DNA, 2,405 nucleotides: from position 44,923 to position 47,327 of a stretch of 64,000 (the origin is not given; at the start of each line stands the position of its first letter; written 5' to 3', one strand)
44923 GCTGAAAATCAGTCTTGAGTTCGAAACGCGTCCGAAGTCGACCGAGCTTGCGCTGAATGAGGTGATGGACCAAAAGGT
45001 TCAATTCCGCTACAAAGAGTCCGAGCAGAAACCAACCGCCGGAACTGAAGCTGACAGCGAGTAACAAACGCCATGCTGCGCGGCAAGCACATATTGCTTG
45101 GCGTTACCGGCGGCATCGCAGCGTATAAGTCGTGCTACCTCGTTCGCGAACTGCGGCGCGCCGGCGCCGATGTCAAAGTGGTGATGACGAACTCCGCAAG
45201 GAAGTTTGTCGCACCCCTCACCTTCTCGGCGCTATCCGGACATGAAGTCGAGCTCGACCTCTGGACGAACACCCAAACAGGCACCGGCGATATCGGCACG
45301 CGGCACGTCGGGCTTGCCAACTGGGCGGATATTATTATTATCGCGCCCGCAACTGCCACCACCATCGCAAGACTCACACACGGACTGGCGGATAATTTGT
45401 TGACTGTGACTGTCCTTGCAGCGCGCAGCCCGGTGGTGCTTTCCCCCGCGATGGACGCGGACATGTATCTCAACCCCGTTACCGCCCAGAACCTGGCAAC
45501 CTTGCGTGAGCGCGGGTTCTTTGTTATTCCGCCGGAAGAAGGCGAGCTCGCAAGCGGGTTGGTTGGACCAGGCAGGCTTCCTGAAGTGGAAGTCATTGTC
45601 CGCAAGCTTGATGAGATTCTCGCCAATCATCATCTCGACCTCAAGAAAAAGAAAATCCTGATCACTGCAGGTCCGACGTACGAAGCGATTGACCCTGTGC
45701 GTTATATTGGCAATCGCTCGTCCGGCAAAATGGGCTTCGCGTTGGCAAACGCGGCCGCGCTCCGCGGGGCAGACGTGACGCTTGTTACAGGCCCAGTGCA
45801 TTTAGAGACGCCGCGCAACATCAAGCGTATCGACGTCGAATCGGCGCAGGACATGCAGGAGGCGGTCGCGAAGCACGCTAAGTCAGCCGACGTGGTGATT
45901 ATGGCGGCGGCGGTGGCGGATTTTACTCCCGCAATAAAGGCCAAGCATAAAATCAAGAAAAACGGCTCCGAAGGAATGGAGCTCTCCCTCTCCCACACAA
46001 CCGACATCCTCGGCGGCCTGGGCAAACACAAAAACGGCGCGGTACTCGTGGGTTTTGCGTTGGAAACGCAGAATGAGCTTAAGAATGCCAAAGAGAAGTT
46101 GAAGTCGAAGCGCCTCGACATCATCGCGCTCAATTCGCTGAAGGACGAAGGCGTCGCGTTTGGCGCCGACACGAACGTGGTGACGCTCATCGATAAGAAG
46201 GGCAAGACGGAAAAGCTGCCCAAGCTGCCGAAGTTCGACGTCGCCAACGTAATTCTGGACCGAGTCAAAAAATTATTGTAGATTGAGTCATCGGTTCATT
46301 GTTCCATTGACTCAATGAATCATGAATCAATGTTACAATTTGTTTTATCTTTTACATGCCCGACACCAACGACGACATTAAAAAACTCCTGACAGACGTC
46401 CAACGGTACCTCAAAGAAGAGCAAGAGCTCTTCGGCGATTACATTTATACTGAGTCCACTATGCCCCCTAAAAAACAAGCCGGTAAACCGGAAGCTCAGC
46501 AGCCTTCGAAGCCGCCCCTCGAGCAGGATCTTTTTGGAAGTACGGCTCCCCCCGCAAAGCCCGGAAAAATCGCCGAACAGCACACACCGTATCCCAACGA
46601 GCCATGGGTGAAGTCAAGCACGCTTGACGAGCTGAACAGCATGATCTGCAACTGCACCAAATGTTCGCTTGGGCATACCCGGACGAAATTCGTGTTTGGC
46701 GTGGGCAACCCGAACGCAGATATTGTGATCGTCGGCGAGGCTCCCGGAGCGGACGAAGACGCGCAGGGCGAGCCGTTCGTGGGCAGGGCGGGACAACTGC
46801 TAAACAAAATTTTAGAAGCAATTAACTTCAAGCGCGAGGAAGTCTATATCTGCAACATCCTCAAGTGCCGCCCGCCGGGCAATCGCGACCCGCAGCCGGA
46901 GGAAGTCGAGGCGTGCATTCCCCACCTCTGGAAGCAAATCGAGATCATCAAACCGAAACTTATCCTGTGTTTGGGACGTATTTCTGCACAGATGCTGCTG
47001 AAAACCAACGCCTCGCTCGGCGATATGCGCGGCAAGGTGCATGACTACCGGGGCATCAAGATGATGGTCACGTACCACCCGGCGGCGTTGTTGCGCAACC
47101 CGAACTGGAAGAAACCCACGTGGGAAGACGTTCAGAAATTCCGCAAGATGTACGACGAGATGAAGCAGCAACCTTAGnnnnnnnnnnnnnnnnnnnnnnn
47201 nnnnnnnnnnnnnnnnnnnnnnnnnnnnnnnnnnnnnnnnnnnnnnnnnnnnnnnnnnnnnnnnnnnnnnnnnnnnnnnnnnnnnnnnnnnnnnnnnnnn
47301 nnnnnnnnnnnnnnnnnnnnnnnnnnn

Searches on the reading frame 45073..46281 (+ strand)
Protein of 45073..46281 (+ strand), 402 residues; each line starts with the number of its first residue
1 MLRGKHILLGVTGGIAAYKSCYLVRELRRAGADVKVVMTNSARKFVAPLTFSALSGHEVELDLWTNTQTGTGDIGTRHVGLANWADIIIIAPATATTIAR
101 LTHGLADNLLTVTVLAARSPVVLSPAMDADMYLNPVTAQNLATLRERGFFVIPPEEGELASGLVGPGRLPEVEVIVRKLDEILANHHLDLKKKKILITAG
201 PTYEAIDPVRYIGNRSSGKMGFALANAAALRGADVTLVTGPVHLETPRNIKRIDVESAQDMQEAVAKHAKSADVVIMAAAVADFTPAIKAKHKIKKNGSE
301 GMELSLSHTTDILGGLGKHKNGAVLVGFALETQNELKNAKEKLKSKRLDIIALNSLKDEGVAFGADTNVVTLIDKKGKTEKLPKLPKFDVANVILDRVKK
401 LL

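Call 11: search_protein_families(library=pfam, proteins=[window:45073-46281:+])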
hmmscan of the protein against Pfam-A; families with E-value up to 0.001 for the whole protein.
window:45073-46281:+ (402 aa): 2 families
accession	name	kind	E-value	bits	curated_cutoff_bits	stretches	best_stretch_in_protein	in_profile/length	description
PF04127.22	DFP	-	2.6e-73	246.2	22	1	190-373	1-186/186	DNA/pantothenate metabolism flavoprotein C-terminal domain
PF02441.25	Flavoprotein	-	2.6e-32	112.1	22.7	1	5-181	1-160/162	Flavoprotein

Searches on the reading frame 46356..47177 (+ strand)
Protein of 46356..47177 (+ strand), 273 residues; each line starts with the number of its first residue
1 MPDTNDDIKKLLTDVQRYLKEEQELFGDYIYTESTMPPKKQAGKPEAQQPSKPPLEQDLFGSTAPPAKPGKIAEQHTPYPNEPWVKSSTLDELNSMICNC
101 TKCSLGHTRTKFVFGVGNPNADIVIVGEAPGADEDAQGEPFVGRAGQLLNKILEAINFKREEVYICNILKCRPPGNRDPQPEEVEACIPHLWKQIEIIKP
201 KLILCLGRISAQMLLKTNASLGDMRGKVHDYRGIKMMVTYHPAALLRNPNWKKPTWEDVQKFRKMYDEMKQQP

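Call 11: search_protein_families(library=pfam, proteins=[window:46356-47177:+])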
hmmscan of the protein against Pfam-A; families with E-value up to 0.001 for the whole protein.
window:46356-47177:+ (273 aa): 1 family
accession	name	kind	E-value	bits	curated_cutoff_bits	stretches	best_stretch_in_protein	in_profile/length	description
PF03167.25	UDG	-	3.3e-42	144.4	24.3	1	114-259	1-140/141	Uracil DNA glycosylase superfamily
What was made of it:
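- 46356..47177 (+): Uracil-DNA glycosylase gene. This is the upstream neighbour of copy A and is given for context. Pfam UDG, E = 3e-42 (call 11).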
